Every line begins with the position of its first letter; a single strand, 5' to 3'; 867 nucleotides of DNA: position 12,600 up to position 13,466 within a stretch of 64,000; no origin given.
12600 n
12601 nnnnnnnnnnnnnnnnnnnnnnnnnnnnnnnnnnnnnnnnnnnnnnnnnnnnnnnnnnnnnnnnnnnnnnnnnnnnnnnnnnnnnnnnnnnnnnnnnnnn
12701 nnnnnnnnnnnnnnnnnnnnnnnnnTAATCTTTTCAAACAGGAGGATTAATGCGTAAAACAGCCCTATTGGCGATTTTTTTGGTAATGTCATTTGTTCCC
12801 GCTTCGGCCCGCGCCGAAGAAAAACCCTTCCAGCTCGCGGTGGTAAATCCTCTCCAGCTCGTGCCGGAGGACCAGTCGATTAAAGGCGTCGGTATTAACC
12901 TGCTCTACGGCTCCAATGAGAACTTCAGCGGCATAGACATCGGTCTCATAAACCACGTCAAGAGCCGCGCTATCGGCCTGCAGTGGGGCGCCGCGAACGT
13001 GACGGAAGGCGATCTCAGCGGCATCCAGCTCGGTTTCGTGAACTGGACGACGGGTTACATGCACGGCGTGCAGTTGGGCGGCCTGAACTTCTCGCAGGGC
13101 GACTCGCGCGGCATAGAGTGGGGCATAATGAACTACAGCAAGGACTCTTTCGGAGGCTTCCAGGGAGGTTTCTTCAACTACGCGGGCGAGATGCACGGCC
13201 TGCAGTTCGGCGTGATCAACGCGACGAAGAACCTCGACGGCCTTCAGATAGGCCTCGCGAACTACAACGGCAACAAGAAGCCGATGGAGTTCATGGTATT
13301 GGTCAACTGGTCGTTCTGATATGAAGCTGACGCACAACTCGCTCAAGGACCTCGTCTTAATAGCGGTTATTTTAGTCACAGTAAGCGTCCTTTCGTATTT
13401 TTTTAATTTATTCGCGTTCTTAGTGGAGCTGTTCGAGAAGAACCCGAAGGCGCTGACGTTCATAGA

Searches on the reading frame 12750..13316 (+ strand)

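Call 46: search_protein_families(library=pfam, proteins=[window:12750-13316:+], max_evalue=0.001)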
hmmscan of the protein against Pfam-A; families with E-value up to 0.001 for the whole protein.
window:12750-13316:+ (189 aa): 0 families

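Call 75: search_protein_families(library=ncbifam, proteins=[window:12750-13316:+], max_evalue=0.001)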
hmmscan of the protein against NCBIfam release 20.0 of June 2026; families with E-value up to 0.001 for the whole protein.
window:12750-13316:+ (189 aa): 3 families
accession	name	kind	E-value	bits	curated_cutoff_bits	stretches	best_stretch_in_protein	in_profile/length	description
NF047437.1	VC2662_fam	equivalog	6.5e-25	87.7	140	1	3-175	3-174/187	VC2662 family protein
NF047436.1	LA_2272_repeat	domain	2.1e-22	78.6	25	2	148-176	1-30/30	LA_2272 family surface repeat-containing protein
NF047435.1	LA_2272_fam_lipo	equivalog_domain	6.8e-17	61.4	30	1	48-83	24-59/59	LA_2272/LA_2273 family lipoprotein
